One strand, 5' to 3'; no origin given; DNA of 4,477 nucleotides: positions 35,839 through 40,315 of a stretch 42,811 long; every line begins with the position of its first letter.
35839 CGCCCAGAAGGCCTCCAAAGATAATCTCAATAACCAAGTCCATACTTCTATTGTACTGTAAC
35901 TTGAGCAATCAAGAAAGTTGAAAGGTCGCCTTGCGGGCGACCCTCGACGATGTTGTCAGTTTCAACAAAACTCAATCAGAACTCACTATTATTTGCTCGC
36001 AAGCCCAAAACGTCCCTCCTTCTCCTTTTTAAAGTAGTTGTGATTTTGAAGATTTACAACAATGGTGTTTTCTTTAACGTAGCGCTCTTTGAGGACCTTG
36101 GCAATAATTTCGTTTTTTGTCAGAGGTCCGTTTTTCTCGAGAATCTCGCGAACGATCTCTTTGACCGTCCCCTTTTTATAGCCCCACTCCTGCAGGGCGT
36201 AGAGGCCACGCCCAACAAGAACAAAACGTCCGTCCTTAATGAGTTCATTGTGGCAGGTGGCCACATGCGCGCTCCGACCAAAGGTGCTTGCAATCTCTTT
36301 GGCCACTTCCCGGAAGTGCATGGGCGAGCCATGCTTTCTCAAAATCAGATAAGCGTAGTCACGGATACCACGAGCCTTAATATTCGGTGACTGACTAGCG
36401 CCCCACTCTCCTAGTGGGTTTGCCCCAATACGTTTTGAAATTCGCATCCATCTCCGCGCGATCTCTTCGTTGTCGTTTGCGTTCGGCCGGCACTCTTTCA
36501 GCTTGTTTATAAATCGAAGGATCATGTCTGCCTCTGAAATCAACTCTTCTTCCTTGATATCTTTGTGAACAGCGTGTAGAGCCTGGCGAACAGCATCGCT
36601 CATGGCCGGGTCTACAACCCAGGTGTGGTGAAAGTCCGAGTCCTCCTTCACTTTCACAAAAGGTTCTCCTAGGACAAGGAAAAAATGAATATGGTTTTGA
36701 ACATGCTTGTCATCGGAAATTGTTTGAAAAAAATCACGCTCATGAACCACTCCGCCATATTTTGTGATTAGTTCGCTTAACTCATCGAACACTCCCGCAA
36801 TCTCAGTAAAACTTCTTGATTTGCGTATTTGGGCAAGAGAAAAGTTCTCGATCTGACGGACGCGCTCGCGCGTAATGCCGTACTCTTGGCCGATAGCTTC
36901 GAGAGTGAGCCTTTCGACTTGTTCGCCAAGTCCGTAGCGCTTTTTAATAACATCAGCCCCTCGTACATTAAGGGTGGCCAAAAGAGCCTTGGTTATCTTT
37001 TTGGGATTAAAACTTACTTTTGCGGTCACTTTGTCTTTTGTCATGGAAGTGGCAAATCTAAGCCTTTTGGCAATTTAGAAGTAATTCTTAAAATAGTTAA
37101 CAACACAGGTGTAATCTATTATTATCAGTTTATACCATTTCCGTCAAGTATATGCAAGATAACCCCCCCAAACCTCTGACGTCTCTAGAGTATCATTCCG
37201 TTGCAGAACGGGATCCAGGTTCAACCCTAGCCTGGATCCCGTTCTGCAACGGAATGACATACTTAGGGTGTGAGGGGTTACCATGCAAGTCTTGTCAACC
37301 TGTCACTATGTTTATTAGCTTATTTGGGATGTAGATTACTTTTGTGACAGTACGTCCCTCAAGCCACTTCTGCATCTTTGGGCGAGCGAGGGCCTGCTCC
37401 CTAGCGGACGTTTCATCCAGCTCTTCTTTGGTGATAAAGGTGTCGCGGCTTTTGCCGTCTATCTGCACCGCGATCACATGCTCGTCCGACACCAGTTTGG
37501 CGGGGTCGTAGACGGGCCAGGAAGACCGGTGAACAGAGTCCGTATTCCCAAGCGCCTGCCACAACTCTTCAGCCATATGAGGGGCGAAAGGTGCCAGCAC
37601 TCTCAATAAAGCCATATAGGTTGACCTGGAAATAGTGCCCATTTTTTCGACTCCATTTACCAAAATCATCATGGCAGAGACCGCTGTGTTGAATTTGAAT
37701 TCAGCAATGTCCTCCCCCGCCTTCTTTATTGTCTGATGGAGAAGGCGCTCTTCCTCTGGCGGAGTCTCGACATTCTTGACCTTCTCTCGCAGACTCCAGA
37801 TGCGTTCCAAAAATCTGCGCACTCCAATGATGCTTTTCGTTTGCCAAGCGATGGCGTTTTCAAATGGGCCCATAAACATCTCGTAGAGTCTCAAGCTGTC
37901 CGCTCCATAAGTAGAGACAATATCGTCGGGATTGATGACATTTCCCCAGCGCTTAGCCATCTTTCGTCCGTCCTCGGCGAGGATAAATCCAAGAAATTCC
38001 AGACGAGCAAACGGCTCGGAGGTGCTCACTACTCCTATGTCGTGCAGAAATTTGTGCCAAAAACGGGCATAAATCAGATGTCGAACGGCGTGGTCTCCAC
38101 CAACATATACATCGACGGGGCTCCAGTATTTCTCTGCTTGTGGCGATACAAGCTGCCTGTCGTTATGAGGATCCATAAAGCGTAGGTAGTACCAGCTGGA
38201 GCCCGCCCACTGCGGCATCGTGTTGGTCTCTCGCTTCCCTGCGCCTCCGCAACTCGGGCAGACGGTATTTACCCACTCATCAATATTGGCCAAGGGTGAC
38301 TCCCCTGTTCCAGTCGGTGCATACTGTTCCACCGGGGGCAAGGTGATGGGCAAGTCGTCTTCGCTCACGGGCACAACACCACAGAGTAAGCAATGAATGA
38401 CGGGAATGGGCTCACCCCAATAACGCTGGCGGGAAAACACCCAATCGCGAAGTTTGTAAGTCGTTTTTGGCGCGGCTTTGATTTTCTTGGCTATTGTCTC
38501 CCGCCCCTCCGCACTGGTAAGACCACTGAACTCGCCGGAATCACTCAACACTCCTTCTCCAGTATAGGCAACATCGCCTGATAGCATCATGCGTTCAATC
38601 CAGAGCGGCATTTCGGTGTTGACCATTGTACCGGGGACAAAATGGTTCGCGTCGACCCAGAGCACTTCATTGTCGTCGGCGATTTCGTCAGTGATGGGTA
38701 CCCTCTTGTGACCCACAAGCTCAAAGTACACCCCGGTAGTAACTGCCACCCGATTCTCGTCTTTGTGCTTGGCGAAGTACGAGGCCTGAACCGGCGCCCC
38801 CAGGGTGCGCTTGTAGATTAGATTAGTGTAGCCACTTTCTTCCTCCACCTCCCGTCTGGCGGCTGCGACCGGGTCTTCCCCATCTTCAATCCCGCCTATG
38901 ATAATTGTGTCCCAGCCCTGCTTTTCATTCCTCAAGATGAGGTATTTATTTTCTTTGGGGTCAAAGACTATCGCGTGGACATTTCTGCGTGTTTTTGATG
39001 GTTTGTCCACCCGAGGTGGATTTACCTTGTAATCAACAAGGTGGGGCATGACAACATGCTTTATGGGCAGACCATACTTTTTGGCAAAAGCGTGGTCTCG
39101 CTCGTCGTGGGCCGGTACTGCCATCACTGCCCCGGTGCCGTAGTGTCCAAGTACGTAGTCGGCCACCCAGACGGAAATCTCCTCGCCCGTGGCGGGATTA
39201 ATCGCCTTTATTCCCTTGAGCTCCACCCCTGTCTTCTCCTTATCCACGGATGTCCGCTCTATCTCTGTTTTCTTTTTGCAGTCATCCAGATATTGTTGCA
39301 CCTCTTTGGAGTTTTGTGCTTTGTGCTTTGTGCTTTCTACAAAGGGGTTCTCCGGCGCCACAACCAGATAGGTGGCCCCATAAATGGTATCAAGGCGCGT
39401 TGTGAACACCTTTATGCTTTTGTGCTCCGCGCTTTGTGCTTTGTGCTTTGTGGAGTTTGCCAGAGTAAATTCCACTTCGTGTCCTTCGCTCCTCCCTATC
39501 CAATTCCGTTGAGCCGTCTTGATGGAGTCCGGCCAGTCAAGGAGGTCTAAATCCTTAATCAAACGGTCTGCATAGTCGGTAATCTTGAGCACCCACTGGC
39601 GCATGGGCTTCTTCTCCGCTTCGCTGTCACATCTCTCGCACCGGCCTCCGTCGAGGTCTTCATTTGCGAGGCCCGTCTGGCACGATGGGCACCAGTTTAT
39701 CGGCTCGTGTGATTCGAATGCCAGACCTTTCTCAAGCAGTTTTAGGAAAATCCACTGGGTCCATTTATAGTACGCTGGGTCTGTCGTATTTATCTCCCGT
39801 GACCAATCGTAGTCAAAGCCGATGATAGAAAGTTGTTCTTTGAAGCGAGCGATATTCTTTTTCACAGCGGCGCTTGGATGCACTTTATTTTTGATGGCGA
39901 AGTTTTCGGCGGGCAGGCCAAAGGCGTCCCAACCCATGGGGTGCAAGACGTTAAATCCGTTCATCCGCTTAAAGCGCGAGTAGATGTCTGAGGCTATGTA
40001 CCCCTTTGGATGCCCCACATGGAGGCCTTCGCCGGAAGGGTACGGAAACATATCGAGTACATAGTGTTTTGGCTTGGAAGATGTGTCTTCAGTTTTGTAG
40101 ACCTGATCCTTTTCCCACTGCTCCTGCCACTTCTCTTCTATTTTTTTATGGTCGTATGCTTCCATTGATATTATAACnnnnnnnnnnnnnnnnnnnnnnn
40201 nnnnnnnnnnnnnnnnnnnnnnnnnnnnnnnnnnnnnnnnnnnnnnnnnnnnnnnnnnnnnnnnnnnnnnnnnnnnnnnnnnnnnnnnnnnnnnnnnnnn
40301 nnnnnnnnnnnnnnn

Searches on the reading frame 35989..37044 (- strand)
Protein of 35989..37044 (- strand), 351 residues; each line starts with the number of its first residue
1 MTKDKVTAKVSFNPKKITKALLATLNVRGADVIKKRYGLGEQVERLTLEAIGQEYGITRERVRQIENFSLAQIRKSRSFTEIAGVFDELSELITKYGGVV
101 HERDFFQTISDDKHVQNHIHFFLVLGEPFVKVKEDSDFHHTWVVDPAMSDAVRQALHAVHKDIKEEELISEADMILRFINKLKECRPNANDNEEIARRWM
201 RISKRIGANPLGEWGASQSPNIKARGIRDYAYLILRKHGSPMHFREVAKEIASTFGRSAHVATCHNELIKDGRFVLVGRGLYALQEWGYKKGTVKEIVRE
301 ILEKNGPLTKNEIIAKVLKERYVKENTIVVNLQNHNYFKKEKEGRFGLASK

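Call 93: search_protein_families(library=pfam, proteins=[window:35989-37044:-], max_evalue=0.00001)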
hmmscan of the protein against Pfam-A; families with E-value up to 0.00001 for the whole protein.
window:35989-37044:- (351 aa): 2 families
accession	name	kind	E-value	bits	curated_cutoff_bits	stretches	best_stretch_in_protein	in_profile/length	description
PF05066.19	HARE-HTH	-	4.4e-13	49.8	25.9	1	229-287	5-71/71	HB1, ASXL, restriction endonuclease HTH domain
PF04545.22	Sigma70_r4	-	4.7e-13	48.9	24.1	1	21-75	1-50/50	Sigma-70, region 4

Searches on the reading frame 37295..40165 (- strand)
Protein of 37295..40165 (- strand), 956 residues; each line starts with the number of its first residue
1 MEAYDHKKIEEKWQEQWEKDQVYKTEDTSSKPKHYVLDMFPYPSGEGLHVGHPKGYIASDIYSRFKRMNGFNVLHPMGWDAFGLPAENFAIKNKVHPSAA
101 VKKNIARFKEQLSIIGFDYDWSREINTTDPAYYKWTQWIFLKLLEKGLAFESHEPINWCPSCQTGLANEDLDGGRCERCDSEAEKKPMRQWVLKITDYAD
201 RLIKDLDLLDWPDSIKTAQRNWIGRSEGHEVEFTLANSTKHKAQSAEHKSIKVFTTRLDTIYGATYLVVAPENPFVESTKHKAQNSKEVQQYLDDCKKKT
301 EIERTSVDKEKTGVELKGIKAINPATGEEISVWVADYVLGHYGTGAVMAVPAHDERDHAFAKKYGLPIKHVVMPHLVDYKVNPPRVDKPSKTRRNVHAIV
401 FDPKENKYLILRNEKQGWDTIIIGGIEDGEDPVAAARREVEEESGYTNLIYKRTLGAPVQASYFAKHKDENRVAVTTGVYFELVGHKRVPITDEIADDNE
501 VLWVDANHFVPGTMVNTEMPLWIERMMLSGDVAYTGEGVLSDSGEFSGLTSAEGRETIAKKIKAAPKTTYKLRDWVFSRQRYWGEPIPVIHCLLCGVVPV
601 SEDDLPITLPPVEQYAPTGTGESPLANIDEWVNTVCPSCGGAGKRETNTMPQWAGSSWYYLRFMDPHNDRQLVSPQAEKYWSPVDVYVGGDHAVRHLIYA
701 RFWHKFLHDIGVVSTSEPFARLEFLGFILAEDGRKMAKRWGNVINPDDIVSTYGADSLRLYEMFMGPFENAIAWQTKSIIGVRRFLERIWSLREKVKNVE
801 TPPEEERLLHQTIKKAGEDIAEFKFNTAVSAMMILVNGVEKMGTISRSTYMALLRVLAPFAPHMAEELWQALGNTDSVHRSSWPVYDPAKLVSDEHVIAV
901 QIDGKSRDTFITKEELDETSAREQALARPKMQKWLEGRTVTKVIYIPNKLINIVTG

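Call 93: search_protein_families(library=pfam, proteins=[window:37295-40165:-], max_evalue=0.00001)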
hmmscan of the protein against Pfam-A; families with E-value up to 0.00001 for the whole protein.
window:37295-40165:- (956 aa): 5 families
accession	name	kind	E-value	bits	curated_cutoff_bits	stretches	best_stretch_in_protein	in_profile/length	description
PF13603.12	tRNA-synt_1_2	-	4.4e-61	206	25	1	220-377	1-145/185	Leucyl-tRNA synthetase, editing domain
PF00133.28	tRNA-synt_1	-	1.5e-45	156.2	22.7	2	12-223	1-225/414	tRNA synthetases class I (I, L, M and V)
PF09334.17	tRNA-synt_1g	-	2.8e-24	86.1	20.1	1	39-184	6-147/391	tRNA synthetases class I (M)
PF08264.19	Anticodon_1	-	2.1e-17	63.8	25.1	1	808-913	7-139/148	Anticodon-binding domain of tRNA ligase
PF00293.34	NUDIX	-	1e-11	45.4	21.1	1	392-509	2-118/134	NUDIX domain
